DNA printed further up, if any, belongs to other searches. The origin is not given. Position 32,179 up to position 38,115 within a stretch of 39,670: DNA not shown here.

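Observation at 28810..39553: Four translationally coupled genes (DUF1232-like small protein, SNF2 helicase, 1878-aa N6-adenine methyltransferase, RNase H-fold protein): candidate non-canonical defence system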

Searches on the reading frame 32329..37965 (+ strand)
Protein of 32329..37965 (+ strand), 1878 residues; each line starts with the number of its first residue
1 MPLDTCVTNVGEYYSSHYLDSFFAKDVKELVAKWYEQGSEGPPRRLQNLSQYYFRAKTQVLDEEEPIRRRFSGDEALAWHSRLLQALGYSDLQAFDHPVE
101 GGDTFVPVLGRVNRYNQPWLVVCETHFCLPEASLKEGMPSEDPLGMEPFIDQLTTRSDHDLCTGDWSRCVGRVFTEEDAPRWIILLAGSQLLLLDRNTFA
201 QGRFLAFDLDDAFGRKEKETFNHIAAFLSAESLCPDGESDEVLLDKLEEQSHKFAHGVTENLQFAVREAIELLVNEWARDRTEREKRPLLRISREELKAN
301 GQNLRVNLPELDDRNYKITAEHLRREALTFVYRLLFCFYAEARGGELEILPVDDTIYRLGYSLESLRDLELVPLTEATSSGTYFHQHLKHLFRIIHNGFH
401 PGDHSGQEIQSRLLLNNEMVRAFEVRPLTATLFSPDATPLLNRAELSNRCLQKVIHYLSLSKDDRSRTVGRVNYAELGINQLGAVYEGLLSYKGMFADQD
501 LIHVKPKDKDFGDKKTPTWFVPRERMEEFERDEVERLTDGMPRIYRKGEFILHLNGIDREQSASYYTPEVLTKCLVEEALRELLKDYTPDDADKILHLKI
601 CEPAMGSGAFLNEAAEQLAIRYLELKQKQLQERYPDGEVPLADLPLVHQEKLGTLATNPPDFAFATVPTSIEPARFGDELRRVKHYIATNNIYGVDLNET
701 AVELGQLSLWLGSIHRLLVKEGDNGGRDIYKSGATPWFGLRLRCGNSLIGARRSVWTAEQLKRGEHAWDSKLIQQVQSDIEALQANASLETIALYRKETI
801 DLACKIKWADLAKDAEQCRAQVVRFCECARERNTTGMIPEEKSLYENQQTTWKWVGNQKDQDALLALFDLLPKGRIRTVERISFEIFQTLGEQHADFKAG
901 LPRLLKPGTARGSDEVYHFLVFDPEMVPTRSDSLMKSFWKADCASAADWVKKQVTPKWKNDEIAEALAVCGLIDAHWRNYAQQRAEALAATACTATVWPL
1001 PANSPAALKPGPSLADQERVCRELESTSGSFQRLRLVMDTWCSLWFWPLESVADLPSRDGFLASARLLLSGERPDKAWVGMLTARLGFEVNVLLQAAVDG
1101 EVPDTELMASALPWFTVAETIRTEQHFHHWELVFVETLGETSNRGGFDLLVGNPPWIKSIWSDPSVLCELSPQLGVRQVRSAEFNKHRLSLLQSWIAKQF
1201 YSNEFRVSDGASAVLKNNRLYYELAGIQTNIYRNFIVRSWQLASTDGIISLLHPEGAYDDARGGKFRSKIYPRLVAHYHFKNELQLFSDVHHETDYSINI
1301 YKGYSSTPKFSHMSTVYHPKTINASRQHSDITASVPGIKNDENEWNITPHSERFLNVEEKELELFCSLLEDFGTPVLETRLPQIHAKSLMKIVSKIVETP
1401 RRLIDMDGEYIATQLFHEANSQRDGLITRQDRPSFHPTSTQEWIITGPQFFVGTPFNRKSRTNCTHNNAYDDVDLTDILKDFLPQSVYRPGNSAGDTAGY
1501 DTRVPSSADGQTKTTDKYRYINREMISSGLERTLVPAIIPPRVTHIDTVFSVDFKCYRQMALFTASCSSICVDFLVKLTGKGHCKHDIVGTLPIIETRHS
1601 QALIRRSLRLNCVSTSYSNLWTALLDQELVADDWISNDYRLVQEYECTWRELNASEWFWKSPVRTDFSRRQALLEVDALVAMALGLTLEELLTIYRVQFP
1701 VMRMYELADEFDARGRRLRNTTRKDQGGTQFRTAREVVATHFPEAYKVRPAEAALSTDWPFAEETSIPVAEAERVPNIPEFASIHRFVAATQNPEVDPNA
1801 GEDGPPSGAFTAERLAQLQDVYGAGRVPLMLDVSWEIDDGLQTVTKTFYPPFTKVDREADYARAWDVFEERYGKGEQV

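Call 6: search_protein_families(library=pfam, proteins=[window:32329-37965:+], max_evalue=0.01)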
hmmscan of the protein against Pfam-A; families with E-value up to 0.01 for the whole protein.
window:32329-37965:+ (1878 aa): 3 families
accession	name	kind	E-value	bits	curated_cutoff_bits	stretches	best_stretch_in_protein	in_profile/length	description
PF07669.17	Eco57I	-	6e-12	46.4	25.3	2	690-759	1-25/171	Eco57I restriction-modification methylase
PF20473.4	MmeI_Mtase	-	2.5e-05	24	27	1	593-712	16-85/259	MmeI, DNA-methyltransferase domain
PF02384.22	N6_Mtase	-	0.00052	19.9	20.4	0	549-621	11-71/311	N-6 DNA Methylase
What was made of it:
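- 32329..37965 (+): 1878-aa gamma-class N6-adenine DNA methyltransferase (Eco57I/MmeI-type). It has a long N-terminal region, a split catalytic domain, a variable C-terminal half and a highly conserved last ~45 residues. Pfam Eco57I 6e-12 and MmeI_Mtase 2.5e-5 (call 6).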

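Call 7: search_protein_families(library=padloc, proteins=[window:32329-37965:+], max_evalue=0.01)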
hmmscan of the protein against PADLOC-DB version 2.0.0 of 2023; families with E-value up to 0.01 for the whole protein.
window:32329-37965:+ (1878 aa): 23 families
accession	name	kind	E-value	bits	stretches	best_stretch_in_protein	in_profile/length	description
PDLC03614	REase_MTase_IIG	-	7e-206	684.8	3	910-1716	729-1505/1584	Type IIG restriction enzyme-methyltransferase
PDLC03611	REase_MTase_IIG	-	7.3e-177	588.4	4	1027-1624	804-1404/1532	Type IIG restriction enzyme-methyltransferase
PDLC02643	DrmMI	-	1.1e-51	173.9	3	538-716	532-699/1347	DrmMI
PDLC02638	DrmMI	-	1.6e-36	123.9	2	540-781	533-750/935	DrmMI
PDLC03613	REase_MTase_IIG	-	4.6e-25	85.5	2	417-714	332-593/1250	Type IIG restriction enzyme-methyltransferase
PDLC03622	REase_MTase_IIG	-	1.1e-23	80.7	2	586-717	503-625/1524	Type IIG restriction enzyme-methyltransferase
PDLC02645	DrmMI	-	7.2e-20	68.8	2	540-624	528-621/772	DrmMI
PDLC02644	DrmMI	-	1.7e-17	60.7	1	539-715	43-208/988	DrmMI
PDLC02639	DrmMI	-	1.3e-16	58.1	1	547-659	236-350/803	DrmMI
PDLC03618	REase_MTase_IIG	-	5.9e-16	55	1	540-753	528-715/1429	Type IIG restriction enzyme-methyltransferase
PDLC03612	REase_MTase_IIG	-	1.6e-13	47.8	1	580-750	487-652/1247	Type IIG restriction enzyme-methyltransferase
PDLC03620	REase_MTase_IIG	-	3.6e-13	46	1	445-712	464-702/1378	Type IIG restriction enzyme-methyltransferase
PDLC03609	REase_MTase_IIG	-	8.2e-11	38.4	2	676-713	472-511/1066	Type IIG restriction enzyme-methyltransferase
PDLC03604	REase_MTase_IIG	-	8.9e-10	35.2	1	547-760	342-513/1011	Type IIG restriction enzyme-methyltransferase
PDLC02646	DrmMI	-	7.1e-09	32.3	2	685-714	47-76/792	DrmMI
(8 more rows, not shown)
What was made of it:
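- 32329..37965 (+): PADLOC REase_MTase_IIG PDLC03614 7e-206 and DrmMI 1.1e-51 (call 7).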

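Call 9: search_protein_families(library=ncbifam, proteins=[window:32329-37965:+], max_evalue=0.01)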
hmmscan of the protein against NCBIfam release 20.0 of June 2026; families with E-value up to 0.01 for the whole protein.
window:32329-37965:+ (1878 aa): 2 families
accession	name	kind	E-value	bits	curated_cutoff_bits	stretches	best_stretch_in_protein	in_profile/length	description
NF033452.1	BREX_1_MTaseX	exception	7.8e-06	24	500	1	585-711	307-377/1210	BREX-1 system adenine-specific DNA-methyltransferase PglX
TIGR02987.1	met_A_Alw26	exception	0.00031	19.6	353.5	0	563-620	4-56/523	Alw26I/Eco31I/Esp3I family type II restriction adenine-specific DNA-methyltransferase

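Call 11: find_encoding_contigs(protein=window:32329-37965:+, flank=10000, max_places=10)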
Protein window:32329-37965:+ (1878 aa): no gene with exactly this product is on record in the collection.

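Call 13: find_related_loci(query=window:32329-37965:+, collection=genome_contigs, flank=10000)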
Query window:32329-37965:+ (1878 aa) in genome_contigs; peptide patterns used: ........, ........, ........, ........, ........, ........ (x = any residue, [..] = any of these).
22 stretches matched a pattern; 8 encode a relative of the query (tblastn E <= 1e-3); 8 distinct loci.
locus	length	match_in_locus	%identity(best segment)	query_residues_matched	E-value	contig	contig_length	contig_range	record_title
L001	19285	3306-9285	52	1-1873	0e+0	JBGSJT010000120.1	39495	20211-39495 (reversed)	MAG: Pirellulaceae bacterium isolate JTS-AC163 k141_3448107, whole genome shotgun sequence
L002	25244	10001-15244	48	3-1873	0e+0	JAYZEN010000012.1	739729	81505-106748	MAG: Pseudomonadota bacterium isolate XB_MAG143 DB_MAG143_0012, whole genome shotgun sequence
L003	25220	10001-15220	48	1-1873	0e+0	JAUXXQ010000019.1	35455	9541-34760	MAG: Methylobacter sp. isolate C17_concoct.bin.6 C17_k141_32322, whole genome shotgun sequence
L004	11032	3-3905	44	224-1716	0e+0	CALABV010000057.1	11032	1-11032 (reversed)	MAG TPA_asm: uncultured Geobacter sp. isolate SRR3330211_bin.149_CONCOCT_v1.1_MAG genome assembly, contig: ERZ724082.486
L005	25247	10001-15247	49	1-1873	0e+0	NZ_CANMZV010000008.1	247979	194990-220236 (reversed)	Uncultured Photobacterium sp. isolate N510-Z.fasta NODE_8, whole genome shotgun sequence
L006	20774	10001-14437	35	1-1716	1e-145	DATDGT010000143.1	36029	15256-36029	MAG TPA_asm: Bryobacteraceae bacterium isolate SMAG_U259 k141_11002, whole genome shotgun sequence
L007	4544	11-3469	32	458-1874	2e-125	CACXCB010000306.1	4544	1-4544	MAG: uncultured Erysipelotrichaceae bacterium isolate RUG11122 genome assembly, contig: RUG11122_asm_306, whole genome s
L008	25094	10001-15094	62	1-1872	0e+0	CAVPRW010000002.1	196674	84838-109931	MAG: uncultured Nitrospinota bacterium isolate MFD10007.bin.2.94 genome assembly, contig: contig_14347, whole genome sho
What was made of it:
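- Tried and rejected: The single genome_contigs scan did not contain the source genome (call 13).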

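Call 16: search_protein_families(library=padloc, proteins=[L005:15410-22036:+, L005:22038-24077:+, L005:24133-25245:+, L002:15443-16792:+, L003:15231-16940:+, L001:9339-10424:+, L001:10427-12523:+, L001:12520-13932:+, L001:13976-15811:+], max_evalue=0.001)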
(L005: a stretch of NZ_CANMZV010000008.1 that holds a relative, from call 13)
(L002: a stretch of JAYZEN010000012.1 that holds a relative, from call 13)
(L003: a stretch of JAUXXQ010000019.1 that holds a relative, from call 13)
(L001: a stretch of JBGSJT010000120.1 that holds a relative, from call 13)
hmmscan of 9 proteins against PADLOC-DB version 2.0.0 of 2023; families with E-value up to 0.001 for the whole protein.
L005:15410-22036:+ (2208 aa): 45 families (the best 25 are shown)
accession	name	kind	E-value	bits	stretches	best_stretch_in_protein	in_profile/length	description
PDLC00013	DruE1|DruE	-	2.4e-95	318.8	3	1073-1773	1047-1692/1776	SNF2 family N-terminal domain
PDLC00037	DruE3|DruE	-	8.3e-93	310.2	2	72-342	99-331/2055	SNF2 family N-terminal domain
PDLC00036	DruE3|DruE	-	1.2e-76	256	2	68-343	86-318/2023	SNF2 family N-terminal domain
PDLC00035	DruE3|DruE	-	9.7e-75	250.2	2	67-373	95-362/1460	SNF2 family N-terminal domain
PDLC00014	DruE2|DruE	-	4.4e-68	228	5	216-341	307-443/1928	SNF2 family N-terminal domain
PDLC00015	DruE2|DruE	-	4.2e-67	225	3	120-338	169-409/1887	SNF2 family N-terminal domain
PDLC00051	DruE4|DruE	-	2.4e-60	202.4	3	119-340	161-395/1829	SNF2 family N-terminal domain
PDLC02896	DpdJ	-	2.9e-33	112.7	2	79-307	164-414/1487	DpdJ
PDLC02503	BrxHI|BrxHII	-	2.3e-26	90.3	2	1070-1198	274-399/698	BrxHI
PDLC03960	SngC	-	1.1e-24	85.2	2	1072-1155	294-374/720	-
PDLC02893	DpdJ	-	3.6e-17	59.6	3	1097-1187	590-681/876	DpdJ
PDLC02569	DrmA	-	3.7e-16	56.1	1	1072-1169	806-899/1095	DrmA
PDLC02570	DrmA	-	2.2e-15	54.1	2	1100-1171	583-653/851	DrmA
PDLC02501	BrxHI|BrxHII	-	1.9e-13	47.4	1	1067-1198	271-399/925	BrxHI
PDLC02898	DpdJ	-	1.8e-11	41.5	2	213-306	335-424/506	DpdJ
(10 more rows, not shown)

L005:22038-24077:+ (679 aa): 33 families (the best 25 are shown)
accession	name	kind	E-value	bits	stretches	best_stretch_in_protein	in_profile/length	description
PDLC01087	C3a187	-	4.9e-29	99.6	1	248-672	200-542/559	NERD+UvrD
PDLC03802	RTasHel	-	2.1e-22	77.7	1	250-531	11-275/675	DRT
PDLC00114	GajB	-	5.9e-17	59.5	1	245-529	8-299/635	UrvD helicase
PDLC00132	GajB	-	7.4e-16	55.9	1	245-534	4-304/625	UrvD helicase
PDLC00107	GajB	-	3.5e-13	47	1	263-518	33-287/587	UrvD helicase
PDLC00127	GajB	-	4.1e-13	46.7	1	247-528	11-288/594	UrvD helicase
PDLC00122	GajB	-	2.9e-12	44.3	0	446-529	163-247/502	UrvD helicase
PDLC00117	GajB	-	3.6e-12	43.6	1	265-601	34-366/604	UrvD helicase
PDLC00103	GajB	-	5.6e-10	36.7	1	261-617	31-379/612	UrvD helicase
PDLC00121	GajB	-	1.3e-09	35.1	1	249-495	10-246/565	UrvD helicase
PDLC03813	RTasNERD-Hel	-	3.1e-08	31.2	1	442-675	297-513/519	DRT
PDLC00106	GajB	-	6.7e-08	29.5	0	249-304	8-61/577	UrvD helicase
PDLC00148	GajB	-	6.9e-08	29.9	0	266-329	9-66/369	UrvD helicase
PDLC00111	GajB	-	1.4e-07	28.6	0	446-525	200-277/625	UrvD helicase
PDLC00128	GajB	-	4.9e-07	26.8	0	616-665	578-627/685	UrvD helicase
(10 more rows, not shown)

L005:24133-25245:+ (371 aa): 37 families (the best 25 are shown)
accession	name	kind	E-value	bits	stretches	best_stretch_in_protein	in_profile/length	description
PDLC02623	DrmD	-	1.7e-105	351.8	1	7-364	9-365/1040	DrmD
PDLC02621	DrmD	-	8.1e-40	134.9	1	103-362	124-384/1040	DrmD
PDLC02632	DrmD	-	6.6e-30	102.2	1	104-369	127-391/662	DrmD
PDLC02572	DrmA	-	9.2e-30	101.3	1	104-305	122-323/1043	DrmA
PDLC02500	BrxHI|BrxHII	-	9.3e-30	101.9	1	103-299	93-293/933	BrxHI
PDLC02622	DrmD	-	2e-28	97.4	1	103-368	125-389/422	DrmD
PDLC02619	DrmD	-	5.1e-28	95.7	1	94-322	26-237/872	DrmD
PDLC02843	DpdE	-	3.7e-26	89.3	2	94-172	152-230/1091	DpdE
PDLC02633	DrmD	-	6.5e-25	85.2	1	103-299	128-324/839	DrmD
PDLC02840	DpdE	-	1.6e-24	84.3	2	91-182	150-242/1091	DpdE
PDLC00659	HmaA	-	1.6e-21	73.9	1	91-300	95-292/1176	SNF2 helicase / DEAD-box helicase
PDLC02504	BrxHI|BrxHII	-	2.4e-21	73.4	1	99-295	108-292/971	BrxHII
PDLC02844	DpdE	-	9.9e-20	68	2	75-172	129-225/1074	DpdE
PDLC02846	DpdE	-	4.9e-18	62.4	1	91-228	153-290/1034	DpdE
PDLC02618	DrmD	-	2.4e-17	61.2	1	103-181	112-190/273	DrmD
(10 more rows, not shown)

L002:15443-16792:+ (449 aa): 8 families
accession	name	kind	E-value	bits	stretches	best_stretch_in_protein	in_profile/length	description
PDLC04790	PDC-S01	-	1.4e-157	522.8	1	36-447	9-419/422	-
PDLC04789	PDC-S01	-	2.1e-53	179.7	1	40-400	3-345/375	-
PDLC04791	PDC-S01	-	1.3e-32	111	2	207-417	162-370/395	-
PDLC04787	PDC-S01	-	2.3e-32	110.4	1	37-410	9-375/412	-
PDLC04786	PDC-S01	-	8.9e-19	65.5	1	57-405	23-396/439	-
PDLC04788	PDC-S01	-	6.7e-18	62.8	1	58-417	23-401/448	-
PDLC04792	PDC-S01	-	4.2e-12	43.4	1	54-401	19-390/452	-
PDLC01438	Csa3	-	9.4e-05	20.6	1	240-382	139-266/305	"CAS-I,CAS-II,CAS-III,CAS-IV,CAS-V,CAS-VI; associated_signaling"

L003:15231-16940:+ (569 aa): 2 families
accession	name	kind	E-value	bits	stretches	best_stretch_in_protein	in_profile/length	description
PDLC02402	Aga_SIR2-PNTD1-PNTD2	-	1.8e-05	21.1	1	297-386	439-537/876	Class I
PDLC02418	Aga_SIR2-Kinase-PNTD1-PNTD2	-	0.00011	18.5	1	298-386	318-415/756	Class I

L001:9339-10424:+ (361 aa): 1 family
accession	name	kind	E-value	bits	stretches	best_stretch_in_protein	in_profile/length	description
PDLC05021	PDC-S44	-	3.2e-05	21.6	1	102-227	76-195/257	-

L001:10427-12523:+ (698 aa): 2 families
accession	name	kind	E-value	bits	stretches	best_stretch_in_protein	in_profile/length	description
PDLC03419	REase_II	-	8.2e-12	42.2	1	17-177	17-176/695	Type II restriction enzyme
PDLC03485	REase_II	-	0.00013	18.6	1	30-117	31-106/611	Type II restriction enzyme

L001:12520-13932:+ (470 aa): 0 families

L001:13976-15811:+ (611 aa): 14 families
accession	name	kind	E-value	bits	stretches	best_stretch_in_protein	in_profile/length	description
PDLC04709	PDC-M55C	-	7.7e-27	92.1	1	15-416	17-387/554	-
PDLC04151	HEC-05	-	6.5e-21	72.7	2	89-302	114-317/600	-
PDLC03877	NsnA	-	2.6e-15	54.6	1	9-273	47-212/385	-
PDLC04150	HEC-05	-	2e-14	51.4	2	91-282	98-279/583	-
PDLC04152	HEC-05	-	3.2e-08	30.6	0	89-116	109-136/566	-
PDLC04153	HEC-05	-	6.1e-07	26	1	16-61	10-55/621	-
PDLC02695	Orf5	-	6e-05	19.6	1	12-105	7-95/601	Orf5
PDLC02792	SspE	-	0.00018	18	0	5-103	3-105/771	SspE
PDLC02786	SspE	-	0.00019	17.9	1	26-143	23-140/766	SspE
PDLC04154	HEC-06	-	0.00032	17.5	0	9-103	8-87/569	-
PDLC04027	PD-T4-2_A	-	0.00055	17.1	0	231-277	165-211/363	-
PDLC04157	HEC-06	-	0.00066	16.4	0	22-105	18-89/558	-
PDLC04155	HEC-06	-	0.00075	16.1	0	14-53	11-47/562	-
PDLC02791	SspE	-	0.00088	15.6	0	8-54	3-49/775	SspE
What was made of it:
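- Closest known: Druantia. Same: Relatives carry a ~2100-2280-aa helicase+DUF1998 protein with strong PADLOC DruE hits (call 16).
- PDC-S01 in L002 (call 16).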

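Call 26: search_solved_structures(query=window:32329-37965:+, max_evalue=0.01)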
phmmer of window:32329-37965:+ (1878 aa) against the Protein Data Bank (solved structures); distinct sequences matched with E-value up to 0.01: 0.
